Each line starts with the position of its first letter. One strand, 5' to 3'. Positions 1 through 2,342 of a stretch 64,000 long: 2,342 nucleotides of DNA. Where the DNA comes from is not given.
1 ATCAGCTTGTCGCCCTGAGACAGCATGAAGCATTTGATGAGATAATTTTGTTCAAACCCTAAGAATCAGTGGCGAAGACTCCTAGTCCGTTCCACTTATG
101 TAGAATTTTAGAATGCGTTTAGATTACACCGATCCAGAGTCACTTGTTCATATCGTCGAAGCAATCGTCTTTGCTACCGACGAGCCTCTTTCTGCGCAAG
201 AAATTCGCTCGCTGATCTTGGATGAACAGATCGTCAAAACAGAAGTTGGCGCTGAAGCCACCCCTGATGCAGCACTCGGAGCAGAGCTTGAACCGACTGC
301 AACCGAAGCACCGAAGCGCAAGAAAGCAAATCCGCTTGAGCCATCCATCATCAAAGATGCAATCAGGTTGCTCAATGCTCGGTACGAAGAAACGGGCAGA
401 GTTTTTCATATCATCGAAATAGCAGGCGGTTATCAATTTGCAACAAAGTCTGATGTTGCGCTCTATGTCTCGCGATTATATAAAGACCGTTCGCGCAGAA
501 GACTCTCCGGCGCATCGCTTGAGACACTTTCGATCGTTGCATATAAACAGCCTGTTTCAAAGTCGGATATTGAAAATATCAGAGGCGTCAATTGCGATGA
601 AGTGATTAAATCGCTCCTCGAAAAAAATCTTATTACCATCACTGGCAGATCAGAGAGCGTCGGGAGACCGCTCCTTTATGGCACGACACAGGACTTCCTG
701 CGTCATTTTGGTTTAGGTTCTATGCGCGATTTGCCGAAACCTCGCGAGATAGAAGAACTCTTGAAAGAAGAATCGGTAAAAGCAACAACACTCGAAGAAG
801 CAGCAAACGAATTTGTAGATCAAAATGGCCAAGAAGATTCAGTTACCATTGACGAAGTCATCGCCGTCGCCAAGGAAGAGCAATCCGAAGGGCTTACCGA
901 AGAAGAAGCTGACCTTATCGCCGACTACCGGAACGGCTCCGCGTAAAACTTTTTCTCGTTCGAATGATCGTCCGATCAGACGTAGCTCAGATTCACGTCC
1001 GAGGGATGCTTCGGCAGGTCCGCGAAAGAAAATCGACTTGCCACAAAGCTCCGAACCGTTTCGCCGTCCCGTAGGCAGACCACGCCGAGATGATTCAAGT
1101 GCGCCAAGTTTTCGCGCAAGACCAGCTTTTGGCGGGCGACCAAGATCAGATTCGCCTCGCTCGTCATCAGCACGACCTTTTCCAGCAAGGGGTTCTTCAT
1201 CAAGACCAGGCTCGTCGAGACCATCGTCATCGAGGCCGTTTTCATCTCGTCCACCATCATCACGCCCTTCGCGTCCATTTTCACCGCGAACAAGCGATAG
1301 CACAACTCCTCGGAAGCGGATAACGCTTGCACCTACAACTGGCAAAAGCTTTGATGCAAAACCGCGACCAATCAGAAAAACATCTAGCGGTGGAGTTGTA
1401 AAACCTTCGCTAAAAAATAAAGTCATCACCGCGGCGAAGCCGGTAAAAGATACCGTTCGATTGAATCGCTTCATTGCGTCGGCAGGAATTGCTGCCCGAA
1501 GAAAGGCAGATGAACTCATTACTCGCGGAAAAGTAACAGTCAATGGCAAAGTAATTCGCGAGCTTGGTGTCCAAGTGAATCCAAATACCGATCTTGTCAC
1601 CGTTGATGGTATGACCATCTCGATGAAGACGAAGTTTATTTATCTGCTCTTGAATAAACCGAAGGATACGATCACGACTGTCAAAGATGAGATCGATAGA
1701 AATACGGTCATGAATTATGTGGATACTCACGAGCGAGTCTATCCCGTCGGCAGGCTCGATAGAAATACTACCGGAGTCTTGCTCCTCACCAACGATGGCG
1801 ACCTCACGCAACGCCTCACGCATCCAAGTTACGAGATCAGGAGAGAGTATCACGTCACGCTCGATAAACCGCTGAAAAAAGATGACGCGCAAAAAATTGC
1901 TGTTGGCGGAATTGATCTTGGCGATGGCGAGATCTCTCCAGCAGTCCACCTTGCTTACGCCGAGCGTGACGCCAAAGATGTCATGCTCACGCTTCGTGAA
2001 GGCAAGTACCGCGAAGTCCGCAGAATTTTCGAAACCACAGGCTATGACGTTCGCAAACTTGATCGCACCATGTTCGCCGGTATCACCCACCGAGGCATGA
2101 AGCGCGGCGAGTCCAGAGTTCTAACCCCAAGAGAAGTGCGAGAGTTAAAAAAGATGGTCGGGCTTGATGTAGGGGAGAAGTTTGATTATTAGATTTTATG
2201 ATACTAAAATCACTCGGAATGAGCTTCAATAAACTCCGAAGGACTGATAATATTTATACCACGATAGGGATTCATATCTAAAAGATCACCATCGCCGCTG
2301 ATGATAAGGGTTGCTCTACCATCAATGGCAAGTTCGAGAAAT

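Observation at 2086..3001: Diverged duplication of the rluB 3' end brackets a PIN/RHH toxin-antitoxin cassette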

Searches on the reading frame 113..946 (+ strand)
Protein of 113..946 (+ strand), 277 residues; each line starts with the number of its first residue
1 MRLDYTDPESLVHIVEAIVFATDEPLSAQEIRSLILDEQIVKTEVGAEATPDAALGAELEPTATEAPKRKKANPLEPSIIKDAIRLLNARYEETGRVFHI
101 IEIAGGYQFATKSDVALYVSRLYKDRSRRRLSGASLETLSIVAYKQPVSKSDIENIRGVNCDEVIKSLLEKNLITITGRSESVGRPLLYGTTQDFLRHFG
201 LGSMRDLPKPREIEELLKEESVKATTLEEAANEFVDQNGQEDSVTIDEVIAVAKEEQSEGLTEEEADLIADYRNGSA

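Call 5: search_protein_families(library=pfam, proteins=[window:113-946:+], max_evalue=0.01)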
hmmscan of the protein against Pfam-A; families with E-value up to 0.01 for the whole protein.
window:113-946:+ (277 aa): 1 family
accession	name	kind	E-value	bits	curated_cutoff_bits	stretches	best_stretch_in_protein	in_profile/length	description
PF04079.22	SMC_ScpB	-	3.6e-50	170.1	27.4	1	75-209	25-159/160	Segregation and condensation complex subunit ScpB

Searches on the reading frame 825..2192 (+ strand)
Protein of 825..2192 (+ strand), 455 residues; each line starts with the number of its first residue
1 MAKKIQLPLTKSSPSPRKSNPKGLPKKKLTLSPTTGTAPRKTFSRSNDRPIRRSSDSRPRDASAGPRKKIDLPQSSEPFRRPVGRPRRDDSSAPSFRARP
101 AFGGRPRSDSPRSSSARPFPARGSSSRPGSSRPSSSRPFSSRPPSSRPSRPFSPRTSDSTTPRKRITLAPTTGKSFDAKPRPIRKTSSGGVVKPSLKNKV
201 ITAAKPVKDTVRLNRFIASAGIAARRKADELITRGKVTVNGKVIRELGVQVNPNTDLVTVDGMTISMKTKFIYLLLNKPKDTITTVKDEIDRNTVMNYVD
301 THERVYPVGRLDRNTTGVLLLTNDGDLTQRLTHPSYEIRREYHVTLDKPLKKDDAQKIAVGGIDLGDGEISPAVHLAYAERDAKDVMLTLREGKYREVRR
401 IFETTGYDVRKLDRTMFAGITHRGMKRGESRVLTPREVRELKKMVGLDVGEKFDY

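Call 5: search_protein_families(library=pfam, proteins=[window:825-2192:+], max_evalue=0.01)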
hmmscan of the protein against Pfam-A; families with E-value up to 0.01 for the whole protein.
window:825-2192:+ (455 aa): 2 families
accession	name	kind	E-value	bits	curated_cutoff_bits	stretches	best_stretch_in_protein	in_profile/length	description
PF00849.27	PseudoU_synth_2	-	3e-19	70.2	26.8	1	273-403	2-151/152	RNA pseudouridylate synthase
PF01479.30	S4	-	4.6e-10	39.5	22.8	1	211-255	1-46/48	S4 domain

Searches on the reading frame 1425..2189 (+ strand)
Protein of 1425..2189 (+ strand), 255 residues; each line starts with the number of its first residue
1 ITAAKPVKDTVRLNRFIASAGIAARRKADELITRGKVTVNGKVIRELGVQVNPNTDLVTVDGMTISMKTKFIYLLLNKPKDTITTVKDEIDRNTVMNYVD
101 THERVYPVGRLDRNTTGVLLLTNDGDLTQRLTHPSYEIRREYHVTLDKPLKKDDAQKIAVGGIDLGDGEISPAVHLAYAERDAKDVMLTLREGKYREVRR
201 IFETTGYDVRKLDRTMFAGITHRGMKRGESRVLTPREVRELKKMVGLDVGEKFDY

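Call 7: find_related_loci(query=window:1425-2189:+, collection=genome_contigs, flank=8000)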
Query window:1425-2189:+ (255 aa) in genome_contigs; peptide patterns used: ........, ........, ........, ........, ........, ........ (x = any residue, [..] = any of these).
125 stretches matched a pattern; 2 encode a relative of the query (tblastn E <= 1e-3); 2 distinct loci.
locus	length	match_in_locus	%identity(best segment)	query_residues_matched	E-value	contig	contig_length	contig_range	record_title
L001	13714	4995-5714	41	11-245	7e-49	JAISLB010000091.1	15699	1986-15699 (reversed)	MAG: Oscillospiraceae bacterium isolate Hs463_bin82 k119_2176869, whole genome shotgun sequence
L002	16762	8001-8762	38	4-251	1e-40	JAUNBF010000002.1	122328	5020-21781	MAG: Planctomycetia bacterium isolate S1R_St_26 NODE_22_length_122328_cov_22.576489, whole genome shotgun sequence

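Call 10: find_related_loci(query=window:1425-2189:+, collection=metagenome_contigs, flank=8000)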
Query window:1425-2189:+ (255 aa) in metagenome_contigs; peptide patterns used: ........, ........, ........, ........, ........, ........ (x = any residue, [..] = any of these).
227 stretches matched a pattern; 2 encode a relative of the query (tblastn E <= 1e-3); 2 distinct loci.
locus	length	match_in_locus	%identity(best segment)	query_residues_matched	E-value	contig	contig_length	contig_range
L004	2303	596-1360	91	1-255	2e-169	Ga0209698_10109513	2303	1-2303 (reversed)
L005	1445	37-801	88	1-255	1e-167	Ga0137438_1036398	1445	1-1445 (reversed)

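Call 16: find_homologous_proteins(query=window:1425-2189:+, max_evalue=1e-60)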
Query window:1425-2189:+ (255 aa): 2998 proteins with E <= 1e-60 among 8000 candidates; the best 120 are listed.
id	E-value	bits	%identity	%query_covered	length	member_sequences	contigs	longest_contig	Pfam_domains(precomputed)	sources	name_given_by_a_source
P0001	2.8e-153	526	100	95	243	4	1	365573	PF00849.28,PF01479.31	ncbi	ncbi:MAG: pseudouridine synthase [bacterium]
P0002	6.9e-147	505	90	100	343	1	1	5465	PF00849.28,PF01479.31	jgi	jgi:23S rRNA pseudouridine2605 synthase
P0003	1.0e-140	485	86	100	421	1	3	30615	PF00849.28,PF01479.31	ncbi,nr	ncbi:MAG: pseudouridine synthase [Bacteroidota bacterium]|nr:pseudouridine synthase [Bacteroidota ba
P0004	4.1e-133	460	82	100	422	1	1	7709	PF00849.28,PF01479.31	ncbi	ncbi:MAG: pseudouridine synthase [Ignavibacteriota bacterium]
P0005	1.7e-130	452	79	100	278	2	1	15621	PF00849.28,PF01479.31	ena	-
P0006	4.9e-129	447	83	97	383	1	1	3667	PF00849.28,PF01479.31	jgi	jgi:pseudouridine synthase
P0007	1.4e-113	396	74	95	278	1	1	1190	PF00849.28,PF01479.31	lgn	-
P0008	7.9e-112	390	79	86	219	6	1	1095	PF00849.28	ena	-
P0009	4.4e-110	385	78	85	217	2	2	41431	PF00849.28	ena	-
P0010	6.4e-108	378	93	71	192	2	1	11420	PF00849.28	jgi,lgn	-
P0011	3.7e-104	365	69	97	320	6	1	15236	PF00849.28,PF01479.31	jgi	jgi:23S rRNA pseudouridine2605 synthase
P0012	3.9e-104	365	67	96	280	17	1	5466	PF00849.28,PF01479.31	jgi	jgi:23S rRNA pseudouridine2605 synthase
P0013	4.0e-104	365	87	75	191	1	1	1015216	PF00849.28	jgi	jgi:23S rRNA pseudouridine2605 synthase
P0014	4.1e-104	365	71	94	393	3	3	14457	PF00849.28,PF01479.31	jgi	jgi:23S rRNA pseudouridine2605 synthase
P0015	2.1e-103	363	67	96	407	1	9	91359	PF00849.28,PF01479.31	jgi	jgi:23S rRNA pseudouridine2605 synthase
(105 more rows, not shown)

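Call 17: find_encoding_contigs(protein=P0010, flank=6000, max_places=3)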
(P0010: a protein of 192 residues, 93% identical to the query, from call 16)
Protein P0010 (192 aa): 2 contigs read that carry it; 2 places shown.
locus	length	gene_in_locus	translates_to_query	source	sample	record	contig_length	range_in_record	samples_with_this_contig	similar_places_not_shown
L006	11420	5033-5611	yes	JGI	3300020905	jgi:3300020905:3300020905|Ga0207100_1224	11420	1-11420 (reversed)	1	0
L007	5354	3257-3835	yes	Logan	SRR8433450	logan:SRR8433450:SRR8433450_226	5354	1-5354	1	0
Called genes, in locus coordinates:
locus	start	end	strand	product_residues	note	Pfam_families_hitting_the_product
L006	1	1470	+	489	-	?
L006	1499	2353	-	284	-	PF06445:GyrI-like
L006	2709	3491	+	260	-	PF02616:SMC_ScpA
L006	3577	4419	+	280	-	PF04079:SMC_ScpB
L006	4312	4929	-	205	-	-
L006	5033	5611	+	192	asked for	PF00849:PseudoU_synth_2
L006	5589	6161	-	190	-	-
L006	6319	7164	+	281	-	PF13428:TPR_14 (faint), PF14559:TPR_19 (faint), PF12895:ANAPC3 (faint), PF13525:YfiO (faint), PF13432:TPR_16 (weak), PF07719:TPR_2 (weak), PF13174:TPR_6 (weak), PF13174:TPR_6 (weak), +2 more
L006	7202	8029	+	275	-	-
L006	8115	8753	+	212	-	PF00515:TPR_1 (faint), PF07719:TPR_2 (faint), PF13174:TPR_6 (faint), PF13432:TPR_16 (weak)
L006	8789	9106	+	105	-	PF03992:ABM (weak)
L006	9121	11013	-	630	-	PF00005:ABC_tran, PF00006:ATP-synt_ab (faint), PF02463:SMC_N (faint), PF13555:AAA_29 (faint), PF13238:AAA_18 (faint), PF12848:ABC_tran_Xtn, PF00005:ABC_tran, PF16326:ABC_tran_CTD, +2 more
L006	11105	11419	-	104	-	?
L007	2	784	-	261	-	?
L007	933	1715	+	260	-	PF02616:SMC_ScpA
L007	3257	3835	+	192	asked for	PF00849:PseudoU_synth_2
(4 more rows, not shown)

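Call 18: find_encoding_contigs(protein=P0002, flank=6000, max_places=3)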
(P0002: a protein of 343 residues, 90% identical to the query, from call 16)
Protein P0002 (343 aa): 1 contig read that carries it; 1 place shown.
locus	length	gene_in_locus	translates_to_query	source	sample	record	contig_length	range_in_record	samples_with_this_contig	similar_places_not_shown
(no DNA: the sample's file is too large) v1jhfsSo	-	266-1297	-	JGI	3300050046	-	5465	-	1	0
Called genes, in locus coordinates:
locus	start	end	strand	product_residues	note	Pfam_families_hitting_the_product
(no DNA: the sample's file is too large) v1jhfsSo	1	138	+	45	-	?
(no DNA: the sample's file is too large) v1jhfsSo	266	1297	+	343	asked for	PF01479:S4, PF00849:PseudoU_synth_2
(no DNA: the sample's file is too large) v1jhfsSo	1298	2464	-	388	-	PF18962:Por_Secre_tail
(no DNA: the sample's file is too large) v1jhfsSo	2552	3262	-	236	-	PF04326:SLFN_AlbA_2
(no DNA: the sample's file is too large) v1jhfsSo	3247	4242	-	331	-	PF01436:NHL (faint)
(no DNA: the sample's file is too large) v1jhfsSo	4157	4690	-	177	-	PF18935:DUF5683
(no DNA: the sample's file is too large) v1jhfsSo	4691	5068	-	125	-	PF01042:Ribonuc_L-PSP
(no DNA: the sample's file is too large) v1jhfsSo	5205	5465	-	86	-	?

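Call 19: find_encoding_contigs(protein=P0013, flank=6000, max_places=3)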
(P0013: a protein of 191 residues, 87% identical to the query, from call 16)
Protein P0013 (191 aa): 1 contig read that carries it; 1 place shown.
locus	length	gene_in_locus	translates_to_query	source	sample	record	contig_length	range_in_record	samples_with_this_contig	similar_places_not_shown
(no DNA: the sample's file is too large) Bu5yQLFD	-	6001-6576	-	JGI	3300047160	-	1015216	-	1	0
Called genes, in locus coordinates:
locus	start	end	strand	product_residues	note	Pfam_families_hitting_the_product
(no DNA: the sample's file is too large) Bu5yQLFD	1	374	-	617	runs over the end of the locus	PF14849:YidC_periplas, PF02096:60KD_IMP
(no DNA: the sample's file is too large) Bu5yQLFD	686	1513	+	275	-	PF02673:BacA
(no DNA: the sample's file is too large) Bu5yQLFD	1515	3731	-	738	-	PF15780:ASH (faint), PF22544:HYDIN_VesB_CFA65-like_Ig (weak), PF00963:Cohesin (weak)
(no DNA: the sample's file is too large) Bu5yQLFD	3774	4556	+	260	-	PF02616:SMC_ScpA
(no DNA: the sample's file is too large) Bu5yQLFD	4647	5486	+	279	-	PF04079:SMC_ScpB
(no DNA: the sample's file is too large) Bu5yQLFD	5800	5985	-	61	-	-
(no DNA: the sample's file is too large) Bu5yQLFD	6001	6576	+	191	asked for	PF00849:PseudoU_synth_2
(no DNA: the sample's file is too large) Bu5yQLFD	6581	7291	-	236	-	PF04326:SLFN_AlbA_2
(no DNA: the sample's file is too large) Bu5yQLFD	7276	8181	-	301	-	PF01436:NHL (faint)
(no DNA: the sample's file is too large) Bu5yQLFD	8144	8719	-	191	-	PF18935:DUF5683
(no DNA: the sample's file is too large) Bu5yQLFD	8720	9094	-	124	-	PF01042:Ribonuc_L-PSP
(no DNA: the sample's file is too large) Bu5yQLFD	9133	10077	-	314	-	PF02195:ParB_N, PF17762:HTH_ParB, PF23552:ParB_C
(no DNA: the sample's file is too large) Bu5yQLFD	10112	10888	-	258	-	PF00142:Fer4_NifH (weak), PF01656:CbiA, PF02374:ArsA_ATPase (faint), PF06564:CBP_BcsQ, PF09140:MipZ, PF10609:ParA, PF13614:AAA_31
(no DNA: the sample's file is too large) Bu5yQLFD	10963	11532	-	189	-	PF00293:NUDIX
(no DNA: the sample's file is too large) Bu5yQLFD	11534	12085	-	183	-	-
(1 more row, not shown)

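Call 20: find_encoding_contigs(protein=P0003, flank=6000, max_places=3)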
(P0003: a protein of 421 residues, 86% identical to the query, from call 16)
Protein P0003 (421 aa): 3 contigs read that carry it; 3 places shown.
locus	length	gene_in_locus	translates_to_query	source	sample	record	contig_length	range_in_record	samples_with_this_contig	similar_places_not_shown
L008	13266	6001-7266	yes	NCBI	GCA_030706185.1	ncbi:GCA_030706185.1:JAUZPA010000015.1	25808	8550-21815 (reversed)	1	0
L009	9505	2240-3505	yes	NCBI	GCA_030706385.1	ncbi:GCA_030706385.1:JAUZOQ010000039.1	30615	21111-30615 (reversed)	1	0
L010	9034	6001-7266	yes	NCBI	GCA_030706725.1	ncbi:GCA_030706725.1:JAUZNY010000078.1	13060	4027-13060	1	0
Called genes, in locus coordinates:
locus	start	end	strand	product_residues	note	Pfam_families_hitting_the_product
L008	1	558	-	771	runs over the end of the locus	PF03495:Binary_toxB (faint), PF18884:TSP3_bac, PF00691:OmpA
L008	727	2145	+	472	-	PF13229:Beta_helix (weak), PF18962:Por_Secre_tail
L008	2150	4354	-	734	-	PF15780:ASH (faint), PF22073:Cep192_D4 (faint), PF22544:HYDIN_VesB_CFA65-like_Ig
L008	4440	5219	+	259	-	PF02616:SMC_ScpA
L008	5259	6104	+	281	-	PF04079:SMC_ScpB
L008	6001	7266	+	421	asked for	PF01479:S4, PF00849:PseudoU_synth_2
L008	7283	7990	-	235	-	PF04326:SLFN_AlbA_2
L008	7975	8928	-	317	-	PF01436:NHL (faint)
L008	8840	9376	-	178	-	PF18935:DUF5683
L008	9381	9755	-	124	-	PF01042:Ribonuc_L-PSP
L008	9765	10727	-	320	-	PF02195:ParB_N, PF17762:HTH_ParB, PF23552:ParB_C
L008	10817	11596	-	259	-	PF00142:Fer4_NifH (faint), PF01656:CbiA, PF06564:CBP_BcsQ, PF09140:MipZ (weak), PF10609:ParA, PF13614:AAA_31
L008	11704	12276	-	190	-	PF00293:NUDIX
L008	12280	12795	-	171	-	-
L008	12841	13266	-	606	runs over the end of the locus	PF13088:BNR_2 (faint), PF04616:Glyco_hydro_43 (weak), PF18962:Por_Secre_tail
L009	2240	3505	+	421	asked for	PF01479:S4, PF00849:PseudoU_synth_2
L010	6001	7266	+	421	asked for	PF01479:S4, PF00849:PseudoU_synth_2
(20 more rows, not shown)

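Call 34: find_encoding_contigs(protein=P0004, flank=5000, max_places=2)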
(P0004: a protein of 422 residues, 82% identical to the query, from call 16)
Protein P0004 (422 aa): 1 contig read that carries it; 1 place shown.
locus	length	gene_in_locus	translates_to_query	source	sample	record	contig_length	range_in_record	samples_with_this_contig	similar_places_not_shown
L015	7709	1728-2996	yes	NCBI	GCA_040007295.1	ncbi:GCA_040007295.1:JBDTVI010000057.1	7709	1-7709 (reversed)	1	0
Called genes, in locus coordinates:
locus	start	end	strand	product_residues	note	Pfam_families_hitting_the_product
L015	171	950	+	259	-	PF02616:SMC_ScpA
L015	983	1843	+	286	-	PF04079:SMC_ScpB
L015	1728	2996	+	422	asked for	PF01479:S4, PF00849:PseudoU_synth_2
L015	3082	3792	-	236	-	PF04326:SLFN_AlbA_2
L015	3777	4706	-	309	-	PF01436:NHL (faint)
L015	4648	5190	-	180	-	PF18935:DUF5683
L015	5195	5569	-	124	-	PF01042:Ribonuc_L-PSP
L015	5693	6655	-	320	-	PF02195:ParB_N, PF17762:HTH_ParB, PF23552:ParB_C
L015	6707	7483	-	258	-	PF00142:Fer4_NifH (faint), PF01656:CbiA, PF06564:CBP_BcsQ, PF09140:MipZ (weak), PF10609:ParA, PF13614:AAA_31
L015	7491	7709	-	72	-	?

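Call 35: find_encoding_contigs(protein=P0005, flank=5000, max_places=2)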
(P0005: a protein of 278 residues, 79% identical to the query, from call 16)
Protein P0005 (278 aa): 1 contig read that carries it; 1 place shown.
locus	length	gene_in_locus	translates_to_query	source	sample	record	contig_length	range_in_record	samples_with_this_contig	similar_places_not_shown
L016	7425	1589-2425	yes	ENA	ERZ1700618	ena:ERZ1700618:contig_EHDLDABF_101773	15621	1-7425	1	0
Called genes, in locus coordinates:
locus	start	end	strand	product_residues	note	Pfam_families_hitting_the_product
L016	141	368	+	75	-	PF02616:SMC_ScpA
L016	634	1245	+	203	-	PF04079:SMC_ScpB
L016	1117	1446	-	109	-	-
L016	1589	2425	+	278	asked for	PF01479:S4, PF00849:PseudoU_synth_2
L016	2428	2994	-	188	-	PF04326:SLFN_AlbA_2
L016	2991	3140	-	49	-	-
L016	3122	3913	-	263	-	PF01436:NHL (faint)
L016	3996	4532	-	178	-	PF18935:DUF5683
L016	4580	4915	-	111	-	PF01042:Ribonuc_L-PSP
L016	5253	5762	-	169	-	PF17762:HTH_ParB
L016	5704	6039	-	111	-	PF02195:ParB_N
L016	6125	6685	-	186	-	PF06564:CBP_BcsQ (weak), PF13614:AAA_31, PF01656:CbiA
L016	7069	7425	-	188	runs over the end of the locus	PF00293:NUDIX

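Call 45: find_encoding_contigs(protein=P0009, flank=6000, max_places=3)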
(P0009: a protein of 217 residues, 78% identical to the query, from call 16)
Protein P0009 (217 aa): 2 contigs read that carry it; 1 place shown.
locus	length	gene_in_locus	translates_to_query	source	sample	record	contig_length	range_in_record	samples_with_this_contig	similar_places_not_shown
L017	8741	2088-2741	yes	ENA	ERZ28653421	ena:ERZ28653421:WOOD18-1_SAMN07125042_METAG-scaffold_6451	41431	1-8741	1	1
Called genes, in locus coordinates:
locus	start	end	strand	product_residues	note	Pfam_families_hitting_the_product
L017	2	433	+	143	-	?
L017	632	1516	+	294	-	PF04079:SMC_ScpB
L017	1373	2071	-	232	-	-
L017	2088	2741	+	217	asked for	PF00849:PseudoU_synth_2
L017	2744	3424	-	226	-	-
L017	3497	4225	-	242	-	-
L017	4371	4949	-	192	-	-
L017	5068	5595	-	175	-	-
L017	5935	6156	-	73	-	-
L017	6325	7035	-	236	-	PF04326:SLFN_AlbA_2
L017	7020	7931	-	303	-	PF01436:NHL (faint)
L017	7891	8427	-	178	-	PF18935:DUF5683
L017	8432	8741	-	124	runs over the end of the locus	PF01042:Ribonuc_L-PSP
